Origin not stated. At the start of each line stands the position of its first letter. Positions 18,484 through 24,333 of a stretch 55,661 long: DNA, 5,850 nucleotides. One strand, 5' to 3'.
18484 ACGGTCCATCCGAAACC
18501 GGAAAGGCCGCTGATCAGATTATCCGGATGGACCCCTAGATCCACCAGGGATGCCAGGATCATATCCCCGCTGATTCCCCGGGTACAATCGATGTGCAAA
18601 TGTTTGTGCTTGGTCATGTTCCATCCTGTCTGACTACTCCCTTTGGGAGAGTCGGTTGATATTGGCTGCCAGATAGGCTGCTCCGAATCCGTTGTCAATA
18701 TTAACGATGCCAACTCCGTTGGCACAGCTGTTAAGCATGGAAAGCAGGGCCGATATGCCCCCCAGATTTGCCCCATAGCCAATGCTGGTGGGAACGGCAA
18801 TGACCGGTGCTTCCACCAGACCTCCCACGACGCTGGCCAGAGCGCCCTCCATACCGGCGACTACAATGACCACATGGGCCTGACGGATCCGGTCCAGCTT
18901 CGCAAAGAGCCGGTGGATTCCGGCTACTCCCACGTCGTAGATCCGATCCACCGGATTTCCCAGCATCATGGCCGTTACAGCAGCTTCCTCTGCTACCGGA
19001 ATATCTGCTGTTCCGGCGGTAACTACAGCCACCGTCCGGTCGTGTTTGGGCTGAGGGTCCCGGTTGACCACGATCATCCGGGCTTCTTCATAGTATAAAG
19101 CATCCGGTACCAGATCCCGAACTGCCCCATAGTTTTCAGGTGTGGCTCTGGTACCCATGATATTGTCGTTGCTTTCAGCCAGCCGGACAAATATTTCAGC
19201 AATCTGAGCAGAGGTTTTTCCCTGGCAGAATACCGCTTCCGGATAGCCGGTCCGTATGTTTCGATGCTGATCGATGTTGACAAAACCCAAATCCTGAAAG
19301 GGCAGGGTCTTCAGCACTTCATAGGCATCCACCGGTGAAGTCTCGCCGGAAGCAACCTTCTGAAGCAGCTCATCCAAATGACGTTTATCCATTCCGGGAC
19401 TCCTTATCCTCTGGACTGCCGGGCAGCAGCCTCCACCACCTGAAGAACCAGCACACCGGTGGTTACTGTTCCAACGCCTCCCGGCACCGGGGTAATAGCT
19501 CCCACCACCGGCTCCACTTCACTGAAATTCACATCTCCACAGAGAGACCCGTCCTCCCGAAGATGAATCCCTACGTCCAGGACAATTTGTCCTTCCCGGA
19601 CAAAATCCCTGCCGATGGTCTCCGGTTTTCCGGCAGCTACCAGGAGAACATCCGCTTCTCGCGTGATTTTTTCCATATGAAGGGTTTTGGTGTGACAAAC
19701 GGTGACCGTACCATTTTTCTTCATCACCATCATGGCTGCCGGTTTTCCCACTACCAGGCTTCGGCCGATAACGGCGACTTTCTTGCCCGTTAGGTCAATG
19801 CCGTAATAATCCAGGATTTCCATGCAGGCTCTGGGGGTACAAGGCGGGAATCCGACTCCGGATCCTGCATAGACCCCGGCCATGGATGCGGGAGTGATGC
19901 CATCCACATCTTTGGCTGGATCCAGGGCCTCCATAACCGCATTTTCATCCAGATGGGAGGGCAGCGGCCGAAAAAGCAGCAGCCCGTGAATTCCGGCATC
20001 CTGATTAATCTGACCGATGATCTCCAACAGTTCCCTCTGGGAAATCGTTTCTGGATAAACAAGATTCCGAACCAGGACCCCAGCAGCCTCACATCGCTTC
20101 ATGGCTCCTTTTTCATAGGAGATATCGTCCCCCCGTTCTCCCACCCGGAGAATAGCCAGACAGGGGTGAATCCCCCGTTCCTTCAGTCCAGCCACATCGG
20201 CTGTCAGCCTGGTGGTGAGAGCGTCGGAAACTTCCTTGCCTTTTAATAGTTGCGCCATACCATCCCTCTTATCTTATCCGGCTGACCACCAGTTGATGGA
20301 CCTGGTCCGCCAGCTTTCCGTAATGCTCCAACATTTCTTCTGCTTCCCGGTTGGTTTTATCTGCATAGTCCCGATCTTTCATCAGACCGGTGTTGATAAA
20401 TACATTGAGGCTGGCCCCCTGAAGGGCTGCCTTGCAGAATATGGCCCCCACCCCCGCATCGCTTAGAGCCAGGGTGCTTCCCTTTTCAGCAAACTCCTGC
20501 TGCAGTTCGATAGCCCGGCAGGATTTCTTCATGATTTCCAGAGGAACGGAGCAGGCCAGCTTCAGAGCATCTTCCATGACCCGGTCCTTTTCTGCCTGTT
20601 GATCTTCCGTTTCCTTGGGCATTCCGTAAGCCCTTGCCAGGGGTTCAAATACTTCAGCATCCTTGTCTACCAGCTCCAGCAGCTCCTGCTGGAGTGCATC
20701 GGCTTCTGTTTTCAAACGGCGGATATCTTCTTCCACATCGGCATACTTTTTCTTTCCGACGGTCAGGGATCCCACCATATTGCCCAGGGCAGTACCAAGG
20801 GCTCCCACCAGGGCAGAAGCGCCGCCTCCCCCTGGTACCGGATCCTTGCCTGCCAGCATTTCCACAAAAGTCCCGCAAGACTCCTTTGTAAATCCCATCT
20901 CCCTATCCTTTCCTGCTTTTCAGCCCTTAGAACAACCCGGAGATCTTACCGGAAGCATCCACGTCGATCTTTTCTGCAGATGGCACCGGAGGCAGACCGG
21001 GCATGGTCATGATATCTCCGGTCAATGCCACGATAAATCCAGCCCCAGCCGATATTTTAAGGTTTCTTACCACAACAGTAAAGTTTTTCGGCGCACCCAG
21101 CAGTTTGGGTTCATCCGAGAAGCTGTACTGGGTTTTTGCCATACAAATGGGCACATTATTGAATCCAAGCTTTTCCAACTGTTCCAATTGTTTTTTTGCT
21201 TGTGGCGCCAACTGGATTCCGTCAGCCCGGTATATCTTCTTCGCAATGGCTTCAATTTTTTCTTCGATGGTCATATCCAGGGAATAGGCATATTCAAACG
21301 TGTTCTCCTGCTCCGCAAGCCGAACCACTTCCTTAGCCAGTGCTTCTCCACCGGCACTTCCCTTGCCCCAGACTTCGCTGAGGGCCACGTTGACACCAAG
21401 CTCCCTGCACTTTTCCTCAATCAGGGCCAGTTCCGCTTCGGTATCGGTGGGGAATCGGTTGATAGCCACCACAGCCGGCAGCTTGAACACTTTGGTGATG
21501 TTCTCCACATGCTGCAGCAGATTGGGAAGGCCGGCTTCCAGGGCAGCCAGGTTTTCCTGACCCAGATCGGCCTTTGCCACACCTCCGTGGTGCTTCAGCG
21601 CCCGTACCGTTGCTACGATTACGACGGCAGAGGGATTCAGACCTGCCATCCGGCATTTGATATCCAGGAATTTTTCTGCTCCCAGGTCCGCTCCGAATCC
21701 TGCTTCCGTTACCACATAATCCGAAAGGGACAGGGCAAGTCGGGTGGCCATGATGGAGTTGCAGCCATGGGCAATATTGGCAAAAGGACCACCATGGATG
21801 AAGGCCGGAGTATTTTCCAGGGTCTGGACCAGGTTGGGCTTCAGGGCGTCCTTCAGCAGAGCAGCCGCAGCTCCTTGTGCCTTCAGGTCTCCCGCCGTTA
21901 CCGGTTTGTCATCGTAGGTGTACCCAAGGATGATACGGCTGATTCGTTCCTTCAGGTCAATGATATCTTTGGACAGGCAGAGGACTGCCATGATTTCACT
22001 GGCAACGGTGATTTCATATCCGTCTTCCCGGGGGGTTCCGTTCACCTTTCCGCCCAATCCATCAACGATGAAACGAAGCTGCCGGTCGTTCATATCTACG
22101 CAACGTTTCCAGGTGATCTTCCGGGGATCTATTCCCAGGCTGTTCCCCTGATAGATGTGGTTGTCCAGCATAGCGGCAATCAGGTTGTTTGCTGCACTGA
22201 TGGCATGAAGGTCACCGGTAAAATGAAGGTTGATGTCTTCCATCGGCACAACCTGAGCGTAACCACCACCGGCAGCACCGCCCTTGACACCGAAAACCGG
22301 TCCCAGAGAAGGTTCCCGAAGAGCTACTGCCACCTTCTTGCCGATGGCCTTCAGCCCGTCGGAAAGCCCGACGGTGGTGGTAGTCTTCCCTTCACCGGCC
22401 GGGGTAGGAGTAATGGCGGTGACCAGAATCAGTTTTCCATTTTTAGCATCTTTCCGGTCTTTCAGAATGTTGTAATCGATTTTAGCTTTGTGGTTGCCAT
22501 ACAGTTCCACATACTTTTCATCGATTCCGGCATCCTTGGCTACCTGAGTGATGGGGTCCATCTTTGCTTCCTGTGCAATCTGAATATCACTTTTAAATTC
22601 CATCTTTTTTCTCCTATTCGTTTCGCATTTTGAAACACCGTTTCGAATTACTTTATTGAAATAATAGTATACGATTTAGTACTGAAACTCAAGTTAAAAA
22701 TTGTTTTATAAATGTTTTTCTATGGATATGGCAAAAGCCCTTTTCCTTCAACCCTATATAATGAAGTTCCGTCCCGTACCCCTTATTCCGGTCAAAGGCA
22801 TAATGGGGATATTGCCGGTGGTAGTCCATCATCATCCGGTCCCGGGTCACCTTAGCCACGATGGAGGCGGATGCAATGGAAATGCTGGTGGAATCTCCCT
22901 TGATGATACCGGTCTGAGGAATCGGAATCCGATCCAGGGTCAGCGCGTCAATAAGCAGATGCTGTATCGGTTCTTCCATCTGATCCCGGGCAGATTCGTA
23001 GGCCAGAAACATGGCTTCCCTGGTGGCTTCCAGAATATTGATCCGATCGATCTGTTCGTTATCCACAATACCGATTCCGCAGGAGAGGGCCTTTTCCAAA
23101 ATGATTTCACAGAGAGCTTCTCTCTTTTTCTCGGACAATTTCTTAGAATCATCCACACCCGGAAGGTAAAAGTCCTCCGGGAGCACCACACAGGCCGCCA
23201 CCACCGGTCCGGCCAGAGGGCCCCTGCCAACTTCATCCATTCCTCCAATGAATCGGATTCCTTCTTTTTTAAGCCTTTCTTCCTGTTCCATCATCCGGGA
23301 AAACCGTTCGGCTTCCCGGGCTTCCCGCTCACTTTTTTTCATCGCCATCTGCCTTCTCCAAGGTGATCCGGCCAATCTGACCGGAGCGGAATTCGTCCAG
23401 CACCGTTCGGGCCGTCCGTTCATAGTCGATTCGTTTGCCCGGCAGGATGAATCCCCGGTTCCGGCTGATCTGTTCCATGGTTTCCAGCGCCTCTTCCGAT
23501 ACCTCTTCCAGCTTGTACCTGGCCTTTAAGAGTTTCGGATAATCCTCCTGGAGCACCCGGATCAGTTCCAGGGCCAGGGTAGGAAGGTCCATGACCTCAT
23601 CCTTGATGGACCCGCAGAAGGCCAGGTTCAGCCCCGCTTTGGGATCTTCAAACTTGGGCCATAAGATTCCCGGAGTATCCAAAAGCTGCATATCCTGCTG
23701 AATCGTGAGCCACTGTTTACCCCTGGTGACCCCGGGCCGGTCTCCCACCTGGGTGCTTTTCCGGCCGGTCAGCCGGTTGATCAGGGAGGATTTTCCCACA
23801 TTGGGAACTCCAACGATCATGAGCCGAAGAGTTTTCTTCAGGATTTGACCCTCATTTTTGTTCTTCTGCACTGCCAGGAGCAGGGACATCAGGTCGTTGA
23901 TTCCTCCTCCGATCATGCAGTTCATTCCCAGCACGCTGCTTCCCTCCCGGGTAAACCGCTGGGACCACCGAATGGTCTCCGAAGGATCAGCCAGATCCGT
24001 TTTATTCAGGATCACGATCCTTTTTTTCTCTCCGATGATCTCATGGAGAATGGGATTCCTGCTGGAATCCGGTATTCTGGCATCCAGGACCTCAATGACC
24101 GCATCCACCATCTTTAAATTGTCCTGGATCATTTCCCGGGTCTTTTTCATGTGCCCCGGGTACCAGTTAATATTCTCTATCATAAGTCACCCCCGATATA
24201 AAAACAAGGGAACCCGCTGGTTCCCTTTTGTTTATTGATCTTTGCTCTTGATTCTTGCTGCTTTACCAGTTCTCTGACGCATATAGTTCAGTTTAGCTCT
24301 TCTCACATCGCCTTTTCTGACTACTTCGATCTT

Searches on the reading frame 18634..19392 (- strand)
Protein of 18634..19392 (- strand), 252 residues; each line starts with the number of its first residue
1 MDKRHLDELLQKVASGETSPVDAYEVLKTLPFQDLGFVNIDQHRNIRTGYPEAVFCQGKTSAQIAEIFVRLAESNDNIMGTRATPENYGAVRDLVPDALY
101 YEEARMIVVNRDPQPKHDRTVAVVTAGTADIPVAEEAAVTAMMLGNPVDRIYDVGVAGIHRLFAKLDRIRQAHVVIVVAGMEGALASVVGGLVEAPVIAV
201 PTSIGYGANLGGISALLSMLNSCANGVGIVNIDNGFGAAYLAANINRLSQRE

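Call 37: search_protein_families(library=pfam, proteins=[window:18634-19392:-], max_evalue=0.000001)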
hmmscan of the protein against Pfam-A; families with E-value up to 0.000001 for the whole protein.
window:18634-19392:- (252 aa): 1 family
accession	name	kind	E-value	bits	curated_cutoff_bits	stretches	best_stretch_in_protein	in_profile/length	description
PF00731.26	AIRC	-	7.3e-15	55.2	30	1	121-250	2-131/148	AIR carboxylase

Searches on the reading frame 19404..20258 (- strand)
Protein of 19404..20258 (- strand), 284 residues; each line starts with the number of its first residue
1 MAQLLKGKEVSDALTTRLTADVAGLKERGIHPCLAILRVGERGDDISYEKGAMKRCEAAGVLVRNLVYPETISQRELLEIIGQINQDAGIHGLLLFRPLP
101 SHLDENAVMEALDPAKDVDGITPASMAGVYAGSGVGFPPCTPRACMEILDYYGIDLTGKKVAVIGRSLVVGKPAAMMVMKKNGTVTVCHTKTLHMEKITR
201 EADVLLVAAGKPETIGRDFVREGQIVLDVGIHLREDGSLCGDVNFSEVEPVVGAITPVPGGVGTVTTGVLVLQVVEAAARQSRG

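Call 37: search_protein_families(library=pfam, proteins=[window:19404-20258:-], max_evalue=0.000001)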
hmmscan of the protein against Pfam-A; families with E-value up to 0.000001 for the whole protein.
window:19404-20258:- (284 aa): 2 families
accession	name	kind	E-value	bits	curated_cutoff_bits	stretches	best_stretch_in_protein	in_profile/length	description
PF02882.25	THF_DHG_CYH_C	-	1.1e-53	181.2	27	1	135-281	13-159/160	Tetrahydrofolate dehydrogenase/cyclohydrolase, NAD(P)-binding domain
PF00763.28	THF_DHG_CYH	-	2.2e-31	108.9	32.8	1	5-119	1-115/115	Tetrahydrofolate dehydrogenase/cyclohydrolase, catalytic domain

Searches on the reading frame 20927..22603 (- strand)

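Call 36: search_protein_families(library=pfam, proteins=[window:20927-22603:-], max_evalue=0.000001)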
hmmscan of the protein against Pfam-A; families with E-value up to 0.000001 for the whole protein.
window:20927-22603:- (558 aa): 1 family
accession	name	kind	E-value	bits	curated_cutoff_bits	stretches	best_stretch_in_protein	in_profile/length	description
PF01268.25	FTHFS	-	8.7e-274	909.3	27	1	4-558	1-556/556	Formate--tetrahydrofolate ligase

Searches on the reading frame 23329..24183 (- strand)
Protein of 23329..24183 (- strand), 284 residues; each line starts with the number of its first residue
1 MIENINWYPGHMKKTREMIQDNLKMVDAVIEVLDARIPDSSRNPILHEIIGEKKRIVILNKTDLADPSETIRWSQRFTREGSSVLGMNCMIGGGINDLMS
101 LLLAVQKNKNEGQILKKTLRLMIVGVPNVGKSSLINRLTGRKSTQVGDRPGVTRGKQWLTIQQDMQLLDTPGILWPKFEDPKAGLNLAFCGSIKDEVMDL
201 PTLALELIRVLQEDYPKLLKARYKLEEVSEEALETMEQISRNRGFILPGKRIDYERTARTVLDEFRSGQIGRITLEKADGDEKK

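Call 37: search_protein_families(library=pfam, proteins=[window:23329-24183:-], max_evalue=0.000001)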
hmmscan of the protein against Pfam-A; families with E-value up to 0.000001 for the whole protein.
window:23329-24183:- (284 aa): 3 families
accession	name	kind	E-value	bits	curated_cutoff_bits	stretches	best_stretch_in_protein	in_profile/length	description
PF01926.29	MMR_HSR1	-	8.9e-20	71.3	21.9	1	121-194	2-75/113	50S ribosome-binding GTPase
PF02421.24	FeoB_N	-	4.6e-12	46.2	27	1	121-173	3-57/156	Ferrous iron transport protein B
PF03193.22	RsgA_GTPase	-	1.9e-08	34.8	30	1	54-173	55-168/174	RsgA GTPase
